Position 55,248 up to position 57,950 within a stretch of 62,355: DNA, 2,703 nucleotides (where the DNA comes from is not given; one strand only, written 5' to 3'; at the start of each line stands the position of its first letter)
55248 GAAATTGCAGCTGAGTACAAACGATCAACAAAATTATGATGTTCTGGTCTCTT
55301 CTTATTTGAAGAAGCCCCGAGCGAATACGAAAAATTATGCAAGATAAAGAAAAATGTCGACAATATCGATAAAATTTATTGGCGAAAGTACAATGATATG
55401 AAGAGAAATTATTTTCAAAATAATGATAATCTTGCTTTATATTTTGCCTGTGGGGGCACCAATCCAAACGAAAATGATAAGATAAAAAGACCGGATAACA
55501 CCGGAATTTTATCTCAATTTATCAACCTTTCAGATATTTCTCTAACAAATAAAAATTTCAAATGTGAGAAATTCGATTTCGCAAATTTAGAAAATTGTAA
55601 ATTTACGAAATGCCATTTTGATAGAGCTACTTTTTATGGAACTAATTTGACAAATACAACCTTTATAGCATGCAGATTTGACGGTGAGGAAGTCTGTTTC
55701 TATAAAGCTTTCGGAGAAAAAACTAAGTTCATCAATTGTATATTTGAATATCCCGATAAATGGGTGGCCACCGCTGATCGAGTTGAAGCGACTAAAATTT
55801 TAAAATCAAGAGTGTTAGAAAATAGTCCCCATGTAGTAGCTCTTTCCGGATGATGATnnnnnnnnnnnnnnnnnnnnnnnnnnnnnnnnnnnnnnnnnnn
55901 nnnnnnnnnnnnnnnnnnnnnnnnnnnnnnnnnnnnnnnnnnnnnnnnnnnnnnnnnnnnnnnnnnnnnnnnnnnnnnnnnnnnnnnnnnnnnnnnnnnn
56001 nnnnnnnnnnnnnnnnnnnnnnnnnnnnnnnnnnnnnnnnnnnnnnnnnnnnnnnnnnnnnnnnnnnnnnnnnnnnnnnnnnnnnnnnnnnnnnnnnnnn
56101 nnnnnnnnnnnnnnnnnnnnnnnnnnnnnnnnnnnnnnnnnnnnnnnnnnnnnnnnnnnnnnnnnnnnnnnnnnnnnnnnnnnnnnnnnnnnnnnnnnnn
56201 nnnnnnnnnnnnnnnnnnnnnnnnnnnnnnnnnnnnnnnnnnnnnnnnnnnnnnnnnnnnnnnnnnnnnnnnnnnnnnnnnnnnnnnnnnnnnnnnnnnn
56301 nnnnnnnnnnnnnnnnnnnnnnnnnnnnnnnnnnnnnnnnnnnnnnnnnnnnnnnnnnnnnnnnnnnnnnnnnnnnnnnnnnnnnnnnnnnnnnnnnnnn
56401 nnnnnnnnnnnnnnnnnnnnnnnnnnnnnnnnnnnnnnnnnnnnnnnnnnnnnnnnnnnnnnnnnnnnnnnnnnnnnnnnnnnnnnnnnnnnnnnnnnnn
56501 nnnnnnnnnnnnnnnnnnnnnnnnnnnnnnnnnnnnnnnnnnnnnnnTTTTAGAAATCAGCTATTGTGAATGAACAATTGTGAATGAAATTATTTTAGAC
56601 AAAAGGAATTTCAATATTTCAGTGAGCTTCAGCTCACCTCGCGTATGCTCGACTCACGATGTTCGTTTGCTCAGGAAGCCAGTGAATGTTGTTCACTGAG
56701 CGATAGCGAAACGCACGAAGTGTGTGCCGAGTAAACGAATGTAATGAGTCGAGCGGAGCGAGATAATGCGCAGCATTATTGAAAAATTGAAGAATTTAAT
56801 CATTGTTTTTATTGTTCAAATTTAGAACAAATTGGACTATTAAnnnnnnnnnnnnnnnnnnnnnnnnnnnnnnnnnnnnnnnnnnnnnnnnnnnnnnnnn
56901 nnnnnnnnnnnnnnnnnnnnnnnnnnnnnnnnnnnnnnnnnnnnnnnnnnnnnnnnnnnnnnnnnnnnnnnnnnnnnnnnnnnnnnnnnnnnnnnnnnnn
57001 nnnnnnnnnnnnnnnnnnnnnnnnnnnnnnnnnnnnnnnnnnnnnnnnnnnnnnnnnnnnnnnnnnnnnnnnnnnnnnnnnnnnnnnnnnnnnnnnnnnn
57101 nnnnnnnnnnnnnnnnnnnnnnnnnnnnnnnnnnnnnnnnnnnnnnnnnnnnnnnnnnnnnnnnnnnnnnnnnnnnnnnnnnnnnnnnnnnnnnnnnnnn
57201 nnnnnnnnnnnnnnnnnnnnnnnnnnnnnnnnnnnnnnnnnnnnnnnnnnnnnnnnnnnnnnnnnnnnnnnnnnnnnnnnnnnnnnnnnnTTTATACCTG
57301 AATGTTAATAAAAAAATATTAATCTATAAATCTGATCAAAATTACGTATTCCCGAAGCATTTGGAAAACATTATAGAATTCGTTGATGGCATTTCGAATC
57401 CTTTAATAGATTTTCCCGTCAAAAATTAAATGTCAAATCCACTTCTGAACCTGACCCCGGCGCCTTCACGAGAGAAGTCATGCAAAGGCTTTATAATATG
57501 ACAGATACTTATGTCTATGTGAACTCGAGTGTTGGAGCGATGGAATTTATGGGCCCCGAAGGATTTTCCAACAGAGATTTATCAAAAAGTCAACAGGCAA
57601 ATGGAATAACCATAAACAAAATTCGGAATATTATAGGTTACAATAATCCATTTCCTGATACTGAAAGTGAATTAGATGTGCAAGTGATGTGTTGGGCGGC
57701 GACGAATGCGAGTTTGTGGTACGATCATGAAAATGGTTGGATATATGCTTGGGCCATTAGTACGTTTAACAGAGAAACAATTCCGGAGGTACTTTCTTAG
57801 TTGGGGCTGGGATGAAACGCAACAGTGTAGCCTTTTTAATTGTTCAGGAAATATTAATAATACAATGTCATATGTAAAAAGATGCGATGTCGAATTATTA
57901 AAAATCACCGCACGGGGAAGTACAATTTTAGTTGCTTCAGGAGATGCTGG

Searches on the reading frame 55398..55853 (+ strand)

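Call 39: search_protein_families(library=pfam, proteins=[window:55398-55853:+], max_evalue=0.001)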
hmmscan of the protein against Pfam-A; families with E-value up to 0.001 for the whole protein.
window:55398-55853:+ (151 aa): 3 families
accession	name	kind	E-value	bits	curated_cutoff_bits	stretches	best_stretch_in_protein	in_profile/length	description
PF13599.13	Pentapeptide_4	-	2e-08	34.6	38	2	46-94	25-73/78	Pentapeptide repeat region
PF00805.28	Pentapeptide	-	7.4e-08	32.3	20.2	1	59-96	3-40/40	Pentapeptide repeats (8 copies)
PF13576.12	Pentapeptide_3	-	2.4e-06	28.1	27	1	65-96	2-35/48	Pentapeptide repeats (9 copies)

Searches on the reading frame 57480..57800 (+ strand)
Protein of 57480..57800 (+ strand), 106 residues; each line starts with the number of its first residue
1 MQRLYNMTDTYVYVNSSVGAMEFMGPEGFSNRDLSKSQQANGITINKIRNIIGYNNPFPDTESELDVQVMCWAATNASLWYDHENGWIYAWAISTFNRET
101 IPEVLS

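Call 65: search_protein_families(library=pfam, proteins=[window:57480-57800:+], max_evalue=0.01)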
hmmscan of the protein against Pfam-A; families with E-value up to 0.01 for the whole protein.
window:57480-57800:+ (106 aa): 0 families
